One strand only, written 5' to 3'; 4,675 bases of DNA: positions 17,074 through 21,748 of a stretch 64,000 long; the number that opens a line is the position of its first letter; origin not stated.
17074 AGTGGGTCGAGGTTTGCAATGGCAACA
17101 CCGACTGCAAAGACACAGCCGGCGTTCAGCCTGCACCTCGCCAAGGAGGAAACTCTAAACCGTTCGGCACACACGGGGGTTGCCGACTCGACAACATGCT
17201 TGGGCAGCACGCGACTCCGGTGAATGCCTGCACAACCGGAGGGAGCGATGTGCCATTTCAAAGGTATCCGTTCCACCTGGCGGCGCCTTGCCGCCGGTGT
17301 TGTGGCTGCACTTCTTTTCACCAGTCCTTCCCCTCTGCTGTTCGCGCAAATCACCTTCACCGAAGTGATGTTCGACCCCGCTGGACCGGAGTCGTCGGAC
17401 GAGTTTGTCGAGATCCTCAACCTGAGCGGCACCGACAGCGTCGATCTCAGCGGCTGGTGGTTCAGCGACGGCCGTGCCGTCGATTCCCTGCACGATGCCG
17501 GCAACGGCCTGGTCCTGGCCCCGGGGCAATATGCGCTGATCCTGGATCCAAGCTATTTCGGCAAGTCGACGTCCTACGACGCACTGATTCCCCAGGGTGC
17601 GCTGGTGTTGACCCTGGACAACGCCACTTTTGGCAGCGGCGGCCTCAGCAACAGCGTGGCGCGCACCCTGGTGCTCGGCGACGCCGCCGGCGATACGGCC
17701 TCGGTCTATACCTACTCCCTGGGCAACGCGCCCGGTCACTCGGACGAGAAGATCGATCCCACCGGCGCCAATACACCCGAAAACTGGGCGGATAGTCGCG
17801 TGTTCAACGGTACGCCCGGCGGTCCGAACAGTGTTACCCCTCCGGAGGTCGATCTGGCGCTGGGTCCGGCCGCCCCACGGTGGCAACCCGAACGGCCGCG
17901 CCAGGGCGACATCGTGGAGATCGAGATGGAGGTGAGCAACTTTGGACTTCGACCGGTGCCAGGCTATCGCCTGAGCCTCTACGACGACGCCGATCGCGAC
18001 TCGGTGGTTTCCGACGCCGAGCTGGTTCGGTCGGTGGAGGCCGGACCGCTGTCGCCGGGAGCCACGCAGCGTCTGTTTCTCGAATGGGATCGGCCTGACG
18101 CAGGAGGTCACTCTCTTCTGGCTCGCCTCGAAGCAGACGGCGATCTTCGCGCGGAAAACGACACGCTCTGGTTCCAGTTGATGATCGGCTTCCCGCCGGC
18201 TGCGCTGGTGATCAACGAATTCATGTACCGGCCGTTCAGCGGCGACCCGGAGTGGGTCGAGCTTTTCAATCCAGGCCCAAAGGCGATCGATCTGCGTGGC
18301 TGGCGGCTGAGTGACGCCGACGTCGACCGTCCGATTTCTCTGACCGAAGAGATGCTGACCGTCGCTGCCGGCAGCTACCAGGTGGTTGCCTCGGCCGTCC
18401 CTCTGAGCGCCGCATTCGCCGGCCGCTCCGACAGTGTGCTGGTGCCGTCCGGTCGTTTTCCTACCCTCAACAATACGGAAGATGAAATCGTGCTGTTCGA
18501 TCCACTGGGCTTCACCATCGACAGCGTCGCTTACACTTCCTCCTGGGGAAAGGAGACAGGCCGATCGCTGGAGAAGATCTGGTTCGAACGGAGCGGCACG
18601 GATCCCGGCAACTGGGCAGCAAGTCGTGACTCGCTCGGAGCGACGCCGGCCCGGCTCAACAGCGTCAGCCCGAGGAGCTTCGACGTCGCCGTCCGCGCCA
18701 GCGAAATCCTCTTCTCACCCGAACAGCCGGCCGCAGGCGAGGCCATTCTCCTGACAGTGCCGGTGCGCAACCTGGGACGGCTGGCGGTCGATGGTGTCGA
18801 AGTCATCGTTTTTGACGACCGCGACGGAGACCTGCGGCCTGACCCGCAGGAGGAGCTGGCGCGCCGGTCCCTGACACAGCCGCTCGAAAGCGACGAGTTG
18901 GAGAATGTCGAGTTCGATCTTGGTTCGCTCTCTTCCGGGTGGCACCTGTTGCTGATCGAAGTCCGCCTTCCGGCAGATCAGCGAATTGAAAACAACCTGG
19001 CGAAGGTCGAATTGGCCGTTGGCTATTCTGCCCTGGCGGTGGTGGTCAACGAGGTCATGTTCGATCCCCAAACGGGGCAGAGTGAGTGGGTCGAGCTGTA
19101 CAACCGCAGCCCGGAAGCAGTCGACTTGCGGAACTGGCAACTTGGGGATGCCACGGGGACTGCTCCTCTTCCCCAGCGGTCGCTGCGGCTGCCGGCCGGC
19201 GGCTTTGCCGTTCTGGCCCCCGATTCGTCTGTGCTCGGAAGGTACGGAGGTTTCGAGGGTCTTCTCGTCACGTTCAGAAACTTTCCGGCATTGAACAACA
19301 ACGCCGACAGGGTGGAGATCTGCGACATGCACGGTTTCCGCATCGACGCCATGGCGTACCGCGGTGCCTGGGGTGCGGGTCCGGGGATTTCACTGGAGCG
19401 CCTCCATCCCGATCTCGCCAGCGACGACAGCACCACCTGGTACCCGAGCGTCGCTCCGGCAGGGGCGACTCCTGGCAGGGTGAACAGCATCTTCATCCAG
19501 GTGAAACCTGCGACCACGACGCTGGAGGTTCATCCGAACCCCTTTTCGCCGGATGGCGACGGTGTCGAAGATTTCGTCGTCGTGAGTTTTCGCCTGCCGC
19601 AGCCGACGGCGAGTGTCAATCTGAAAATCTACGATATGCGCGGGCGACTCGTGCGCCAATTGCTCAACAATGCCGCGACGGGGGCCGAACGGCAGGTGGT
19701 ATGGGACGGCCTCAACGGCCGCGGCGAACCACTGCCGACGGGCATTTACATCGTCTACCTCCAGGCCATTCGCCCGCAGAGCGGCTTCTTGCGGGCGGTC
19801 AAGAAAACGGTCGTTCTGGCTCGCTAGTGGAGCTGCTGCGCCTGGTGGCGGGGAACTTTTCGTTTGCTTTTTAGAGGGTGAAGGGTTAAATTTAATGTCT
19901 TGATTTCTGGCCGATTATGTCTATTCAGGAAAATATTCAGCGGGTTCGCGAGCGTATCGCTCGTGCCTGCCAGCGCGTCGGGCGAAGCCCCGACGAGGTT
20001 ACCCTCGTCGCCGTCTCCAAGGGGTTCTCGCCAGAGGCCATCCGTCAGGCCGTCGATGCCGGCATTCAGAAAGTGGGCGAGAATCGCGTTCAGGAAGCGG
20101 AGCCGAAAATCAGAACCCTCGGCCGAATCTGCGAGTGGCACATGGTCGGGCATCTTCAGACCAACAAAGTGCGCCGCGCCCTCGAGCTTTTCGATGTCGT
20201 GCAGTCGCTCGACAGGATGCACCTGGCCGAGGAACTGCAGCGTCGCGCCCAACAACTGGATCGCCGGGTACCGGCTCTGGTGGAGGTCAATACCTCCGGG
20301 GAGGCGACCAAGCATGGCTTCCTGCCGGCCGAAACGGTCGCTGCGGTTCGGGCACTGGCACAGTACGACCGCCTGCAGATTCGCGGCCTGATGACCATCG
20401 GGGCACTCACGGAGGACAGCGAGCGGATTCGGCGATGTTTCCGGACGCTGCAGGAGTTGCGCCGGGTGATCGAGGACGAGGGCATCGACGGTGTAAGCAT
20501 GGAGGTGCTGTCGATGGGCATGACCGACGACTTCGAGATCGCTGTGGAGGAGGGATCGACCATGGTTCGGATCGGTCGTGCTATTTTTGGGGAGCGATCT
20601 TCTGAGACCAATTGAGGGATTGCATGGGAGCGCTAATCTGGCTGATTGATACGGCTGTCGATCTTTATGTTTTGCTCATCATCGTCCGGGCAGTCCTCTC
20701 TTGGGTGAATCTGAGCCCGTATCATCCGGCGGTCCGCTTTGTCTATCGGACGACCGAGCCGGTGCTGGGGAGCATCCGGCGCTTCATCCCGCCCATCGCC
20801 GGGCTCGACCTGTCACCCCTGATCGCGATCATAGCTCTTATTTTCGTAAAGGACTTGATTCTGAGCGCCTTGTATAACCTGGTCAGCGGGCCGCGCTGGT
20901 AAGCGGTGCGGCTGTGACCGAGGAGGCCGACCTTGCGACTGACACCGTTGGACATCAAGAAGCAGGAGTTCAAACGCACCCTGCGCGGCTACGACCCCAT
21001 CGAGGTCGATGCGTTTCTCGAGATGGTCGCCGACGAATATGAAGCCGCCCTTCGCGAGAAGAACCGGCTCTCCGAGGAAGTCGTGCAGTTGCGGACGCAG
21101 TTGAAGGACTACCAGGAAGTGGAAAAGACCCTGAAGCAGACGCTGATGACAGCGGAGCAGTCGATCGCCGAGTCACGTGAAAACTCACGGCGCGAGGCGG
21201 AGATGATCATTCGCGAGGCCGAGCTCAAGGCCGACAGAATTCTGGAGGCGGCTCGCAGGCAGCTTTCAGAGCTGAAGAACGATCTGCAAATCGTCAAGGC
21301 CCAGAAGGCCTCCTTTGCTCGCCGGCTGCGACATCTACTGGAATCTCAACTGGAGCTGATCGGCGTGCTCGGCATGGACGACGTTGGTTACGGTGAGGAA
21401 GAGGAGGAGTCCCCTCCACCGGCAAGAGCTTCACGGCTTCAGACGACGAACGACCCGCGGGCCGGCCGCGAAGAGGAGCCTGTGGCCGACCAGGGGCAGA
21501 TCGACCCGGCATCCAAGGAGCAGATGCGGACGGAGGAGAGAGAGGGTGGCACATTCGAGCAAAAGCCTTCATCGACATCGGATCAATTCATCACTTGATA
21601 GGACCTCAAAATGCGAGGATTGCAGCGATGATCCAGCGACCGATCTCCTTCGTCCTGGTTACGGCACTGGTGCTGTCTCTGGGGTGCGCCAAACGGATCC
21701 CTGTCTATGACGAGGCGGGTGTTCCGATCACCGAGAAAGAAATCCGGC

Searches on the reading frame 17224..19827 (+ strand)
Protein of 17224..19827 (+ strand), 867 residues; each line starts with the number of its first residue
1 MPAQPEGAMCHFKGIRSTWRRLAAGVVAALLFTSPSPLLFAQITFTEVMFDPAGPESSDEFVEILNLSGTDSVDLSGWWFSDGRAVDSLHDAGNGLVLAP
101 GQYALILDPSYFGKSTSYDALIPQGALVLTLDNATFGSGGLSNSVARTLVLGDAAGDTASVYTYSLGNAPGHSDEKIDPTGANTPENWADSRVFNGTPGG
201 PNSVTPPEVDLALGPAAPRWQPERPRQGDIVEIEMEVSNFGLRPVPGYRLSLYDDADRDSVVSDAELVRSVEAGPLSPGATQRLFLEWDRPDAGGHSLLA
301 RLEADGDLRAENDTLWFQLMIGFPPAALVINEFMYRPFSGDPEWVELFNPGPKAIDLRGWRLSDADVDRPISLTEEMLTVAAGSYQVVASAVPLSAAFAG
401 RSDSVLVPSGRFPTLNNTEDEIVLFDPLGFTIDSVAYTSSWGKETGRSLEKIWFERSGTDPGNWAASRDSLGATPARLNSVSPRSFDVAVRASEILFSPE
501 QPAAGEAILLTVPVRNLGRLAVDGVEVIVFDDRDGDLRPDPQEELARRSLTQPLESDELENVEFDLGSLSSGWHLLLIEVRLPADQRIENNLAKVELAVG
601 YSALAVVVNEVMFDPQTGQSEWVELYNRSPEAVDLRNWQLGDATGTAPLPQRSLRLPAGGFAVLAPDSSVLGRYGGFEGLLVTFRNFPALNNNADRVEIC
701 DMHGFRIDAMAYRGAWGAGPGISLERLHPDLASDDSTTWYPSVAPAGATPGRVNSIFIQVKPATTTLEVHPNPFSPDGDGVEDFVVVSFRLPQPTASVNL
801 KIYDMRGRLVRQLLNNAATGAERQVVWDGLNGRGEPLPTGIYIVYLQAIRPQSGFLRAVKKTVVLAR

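Call 70: search_protein_families(library=pfam, proteins=[window:17224-19827:+], max_evalue=0.00001)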
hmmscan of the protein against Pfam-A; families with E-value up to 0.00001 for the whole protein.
window:17224-19827:+ (867 aa): 3 families
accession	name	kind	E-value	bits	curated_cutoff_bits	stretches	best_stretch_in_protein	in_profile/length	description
PF00932.25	LTD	-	8e-46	155.3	34.3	3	325-438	5-108/109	Lamin Tail Domain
PF13860.13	FlgD_ig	-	2.9e-10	40.4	27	1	787-848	14-75/79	FlgD Ig-like domain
PF13585.12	CHU_C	-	2.2e-07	31.3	27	1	771-848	4-72/86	CHU_C Type IX secretion signal domain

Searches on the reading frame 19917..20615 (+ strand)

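Call 70: search_protein_families(library=pfam, proteins=[window:19917-20615:+], max_evalue=0.00001)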
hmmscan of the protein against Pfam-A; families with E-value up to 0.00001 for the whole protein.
window:19917-20615:+ (232 aa): 1 family
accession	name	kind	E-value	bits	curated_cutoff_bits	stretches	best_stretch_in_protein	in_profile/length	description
PF01168.26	Ala_racemase_N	-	1.4e-23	84.2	24.1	1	7-227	3-219/220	Alanine racemase, N-terminal domain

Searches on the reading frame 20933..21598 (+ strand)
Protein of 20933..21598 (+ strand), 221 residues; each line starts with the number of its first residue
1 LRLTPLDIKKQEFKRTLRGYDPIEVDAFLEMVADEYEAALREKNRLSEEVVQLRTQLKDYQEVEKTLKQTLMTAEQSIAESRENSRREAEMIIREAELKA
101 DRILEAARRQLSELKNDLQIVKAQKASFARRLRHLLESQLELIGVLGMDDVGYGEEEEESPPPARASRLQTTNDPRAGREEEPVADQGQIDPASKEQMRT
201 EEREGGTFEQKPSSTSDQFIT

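Call 70: search_protein_families(library=pfam, proteins=[window:20933-21598:+], max_evalue=0.00001)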
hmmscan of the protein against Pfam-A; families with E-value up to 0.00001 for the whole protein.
window:20933-21598:+ (221 aa): 1 family
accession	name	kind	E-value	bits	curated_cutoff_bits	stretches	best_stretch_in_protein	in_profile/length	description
PF05103.18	DivIVA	-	1.2e-38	132.5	28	1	3-133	1-131/131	DivIVA protein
